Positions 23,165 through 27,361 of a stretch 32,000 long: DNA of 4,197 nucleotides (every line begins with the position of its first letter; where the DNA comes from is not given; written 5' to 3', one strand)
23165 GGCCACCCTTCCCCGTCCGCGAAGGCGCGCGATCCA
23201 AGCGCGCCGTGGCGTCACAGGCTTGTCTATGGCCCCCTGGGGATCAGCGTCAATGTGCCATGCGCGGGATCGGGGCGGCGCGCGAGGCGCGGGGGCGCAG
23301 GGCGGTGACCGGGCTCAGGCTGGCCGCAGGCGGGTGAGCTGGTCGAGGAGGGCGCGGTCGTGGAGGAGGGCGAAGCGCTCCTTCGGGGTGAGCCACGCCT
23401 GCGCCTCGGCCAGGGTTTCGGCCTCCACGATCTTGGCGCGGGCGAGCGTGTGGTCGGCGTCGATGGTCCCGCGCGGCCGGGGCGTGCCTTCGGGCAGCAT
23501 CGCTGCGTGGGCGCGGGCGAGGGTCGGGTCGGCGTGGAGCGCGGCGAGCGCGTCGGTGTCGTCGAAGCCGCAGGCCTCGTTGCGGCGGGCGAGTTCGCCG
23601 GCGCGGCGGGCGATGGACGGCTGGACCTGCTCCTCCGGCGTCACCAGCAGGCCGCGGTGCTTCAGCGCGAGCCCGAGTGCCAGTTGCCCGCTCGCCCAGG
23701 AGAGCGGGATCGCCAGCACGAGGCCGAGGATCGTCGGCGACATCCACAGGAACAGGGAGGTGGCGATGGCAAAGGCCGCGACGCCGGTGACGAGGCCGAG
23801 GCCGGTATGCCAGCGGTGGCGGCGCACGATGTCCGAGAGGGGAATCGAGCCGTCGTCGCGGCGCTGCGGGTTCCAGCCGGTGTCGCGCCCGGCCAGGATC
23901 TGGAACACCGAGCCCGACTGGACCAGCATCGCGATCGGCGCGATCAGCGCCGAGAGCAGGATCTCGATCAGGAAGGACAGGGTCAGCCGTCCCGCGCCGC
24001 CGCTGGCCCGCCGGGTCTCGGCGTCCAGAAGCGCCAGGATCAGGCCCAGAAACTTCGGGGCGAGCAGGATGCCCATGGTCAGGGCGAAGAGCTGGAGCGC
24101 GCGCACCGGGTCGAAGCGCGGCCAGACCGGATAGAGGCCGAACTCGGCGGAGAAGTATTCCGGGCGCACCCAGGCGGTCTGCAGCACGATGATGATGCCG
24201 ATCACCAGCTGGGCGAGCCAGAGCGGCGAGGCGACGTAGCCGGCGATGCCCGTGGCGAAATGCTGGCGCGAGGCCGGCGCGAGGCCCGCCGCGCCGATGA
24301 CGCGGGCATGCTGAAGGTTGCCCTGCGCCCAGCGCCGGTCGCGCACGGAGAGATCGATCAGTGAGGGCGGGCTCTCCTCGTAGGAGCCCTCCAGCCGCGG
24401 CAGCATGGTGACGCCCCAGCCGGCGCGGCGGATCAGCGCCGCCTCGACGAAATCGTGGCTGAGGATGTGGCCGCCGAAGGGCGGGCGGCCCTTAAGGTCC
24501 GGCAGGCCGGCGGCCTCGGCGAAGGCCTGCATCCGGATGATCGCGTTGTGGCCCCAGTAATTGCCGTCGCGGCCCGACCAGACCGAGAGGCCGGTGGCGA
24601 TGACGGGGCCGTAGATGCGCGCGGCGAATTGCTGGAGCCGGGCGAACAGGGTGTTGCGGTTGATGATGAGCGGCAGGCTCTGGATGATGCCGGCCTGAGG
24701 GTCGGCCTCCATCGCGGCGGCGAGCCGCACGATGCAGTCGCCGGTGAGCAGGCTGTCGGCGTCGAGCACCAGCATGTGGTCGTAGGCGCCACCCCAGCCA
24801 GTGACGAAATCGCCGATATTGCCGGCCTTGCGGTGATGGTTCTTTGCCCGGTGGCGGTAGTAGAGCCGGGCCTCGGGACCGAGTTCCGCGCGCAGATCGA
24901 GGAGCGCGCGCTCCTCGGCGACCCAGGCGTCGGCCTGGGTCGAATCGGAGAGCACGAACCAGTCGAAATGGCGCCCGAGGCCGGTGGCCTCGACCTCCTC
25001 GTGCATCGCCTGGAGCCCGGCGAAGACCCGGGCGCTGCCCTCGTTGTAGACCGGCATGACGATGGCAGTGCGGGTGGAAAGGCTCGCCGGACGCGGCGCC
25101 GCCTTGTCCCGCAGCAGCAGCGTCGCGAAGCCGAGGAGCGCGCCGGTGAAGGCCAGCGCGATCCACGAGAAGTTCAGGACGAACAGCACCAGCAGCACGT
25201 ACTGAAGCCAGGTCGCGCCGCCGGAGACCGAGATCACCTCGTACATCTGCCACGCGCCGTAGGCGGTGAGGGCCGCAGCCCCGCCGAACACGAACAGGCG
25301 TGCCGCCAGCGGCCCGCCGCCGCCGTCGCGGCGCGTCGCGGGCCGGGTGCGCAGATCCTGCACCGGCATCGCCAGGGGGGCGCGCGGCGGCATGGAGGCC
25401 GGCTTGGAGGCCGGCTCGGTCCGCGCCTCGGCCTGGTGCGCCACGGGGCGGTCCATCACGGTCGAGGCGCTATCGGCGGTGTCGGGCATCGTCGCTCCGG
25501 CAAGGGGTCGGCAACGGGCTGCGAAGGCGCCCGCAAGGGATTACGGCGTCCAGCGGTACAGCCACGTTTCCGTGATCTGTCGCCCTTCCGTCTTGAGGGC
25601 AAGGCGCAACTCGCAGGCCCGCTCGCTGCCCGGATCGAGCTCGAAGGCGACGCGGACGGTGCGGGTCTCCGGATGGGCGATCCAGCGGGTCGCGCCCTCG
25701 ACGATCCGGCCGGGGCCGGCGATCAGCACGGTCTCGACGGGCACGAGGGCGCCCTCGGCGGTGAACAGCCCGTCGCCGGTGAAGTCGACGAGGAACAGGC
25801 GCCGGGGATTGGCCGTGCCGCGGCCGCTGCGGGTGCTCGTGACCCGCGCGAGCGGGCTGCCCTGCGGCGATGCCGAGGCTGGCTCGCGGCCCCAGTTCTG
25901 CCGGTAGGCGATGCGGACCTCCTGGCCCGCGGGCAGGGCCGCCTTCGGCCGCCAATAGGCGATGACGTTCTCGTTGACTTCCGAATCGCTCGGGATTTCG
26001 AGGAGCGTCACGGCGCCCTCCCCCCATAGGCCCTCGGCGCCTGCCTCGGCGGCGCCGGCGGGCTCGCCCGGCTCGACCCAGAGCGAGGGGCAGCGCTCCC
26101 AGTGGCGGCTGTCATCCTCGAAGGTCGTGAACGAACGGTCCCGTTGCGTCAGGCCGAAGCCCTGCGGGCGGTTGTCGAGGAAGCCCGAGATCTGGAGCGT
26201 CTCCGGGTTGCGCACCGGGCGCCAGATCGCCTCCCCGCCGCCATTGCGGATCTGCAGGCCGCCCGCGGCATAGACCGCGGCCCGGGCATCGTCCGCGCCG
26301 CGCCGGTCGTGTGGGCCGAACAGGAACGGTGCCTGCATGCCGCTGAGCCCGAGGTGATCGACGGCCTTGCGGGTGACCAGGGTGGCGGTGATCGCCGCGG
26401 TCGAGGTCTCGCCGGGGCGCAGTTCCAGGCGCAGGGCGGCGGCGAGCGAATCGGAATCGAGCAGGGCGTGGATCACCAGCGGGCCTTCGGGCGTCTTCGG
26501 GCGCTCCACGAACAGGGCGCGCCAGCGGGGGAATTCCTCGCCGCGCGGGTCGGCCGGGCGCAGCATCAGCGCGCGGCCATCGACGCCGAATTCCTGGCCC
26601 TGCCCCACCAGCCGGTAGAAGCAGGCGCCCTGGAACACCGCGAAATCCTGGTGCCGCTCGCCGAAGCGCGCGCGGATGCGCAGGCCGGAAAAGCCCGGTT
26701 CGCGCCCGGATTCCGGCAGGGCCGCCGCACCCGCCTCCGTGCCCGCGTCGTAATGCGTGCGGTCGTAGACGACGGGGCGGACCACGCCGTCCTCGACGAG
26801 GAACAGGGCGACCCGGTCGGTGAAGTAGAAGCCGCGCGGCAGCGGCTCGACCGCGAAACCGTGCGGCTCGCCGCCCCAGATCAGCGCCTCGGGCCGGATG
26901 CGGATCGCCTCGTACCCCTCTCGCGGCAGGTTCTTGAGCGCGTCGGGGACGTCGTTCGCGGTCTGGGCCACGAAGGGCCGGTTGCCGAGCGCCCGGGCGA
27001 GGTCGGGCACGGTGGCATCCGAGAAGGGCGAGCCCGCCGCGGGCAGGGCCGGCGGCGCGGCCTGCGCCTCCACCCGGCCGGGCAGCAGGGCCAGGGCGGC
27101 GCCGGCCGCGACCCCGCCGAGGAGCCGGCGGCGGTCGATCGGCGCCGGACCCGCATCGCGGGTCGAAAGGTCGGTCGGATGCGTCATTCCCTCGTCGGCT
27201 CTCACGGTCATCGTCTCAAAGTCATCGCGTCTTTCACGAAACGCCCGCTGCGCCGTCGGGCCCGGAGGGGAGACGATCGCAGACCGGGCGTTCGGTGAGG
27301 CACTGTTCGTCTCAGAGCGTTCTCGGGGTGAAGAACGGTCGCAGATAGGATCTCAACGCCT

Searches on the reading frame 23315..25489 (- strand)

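Call 72: search_protein_families(library=pfam, proteins=[window:23315-25489:-], max_evalue=0.001)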
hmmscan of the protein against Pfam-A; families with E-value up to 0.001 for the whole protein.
window:23315-25489:- (724 aa): 3 families
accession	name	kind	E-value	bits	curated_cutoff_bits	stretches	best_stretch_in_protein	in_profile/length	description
PF13632.12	Glyco_trans_2_3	-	1.8e-16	61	27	1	240-447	3-183/198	Glycosyl transferase family group 2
PF13506.12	Glyco_transf_21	-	3.2e-08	33.7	21.7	1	235-388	30-173/174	Glycosyl transferase family 21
PF00535.33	Glycos_transf_2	-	4.4e-07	30.4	23.3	1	143-324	2-165/168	Glycosyl transferase family 2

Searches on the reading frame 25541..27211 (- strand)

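Call 72: search_protein_families(library=pfam, proteins=[window:25541-27211:-], max_evalue=0.001)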
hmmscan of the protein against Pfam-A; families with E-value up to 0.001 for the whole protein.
window:25541-27211:- (556 aa): 1 family
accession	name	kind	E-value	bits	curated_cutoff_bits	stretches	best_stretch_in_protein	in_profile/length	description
PF04349.18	MdoG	-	4.8e-135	451.6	25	1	63-554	1-478/478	Periplasmic glucan biosynthesis protein, MdoG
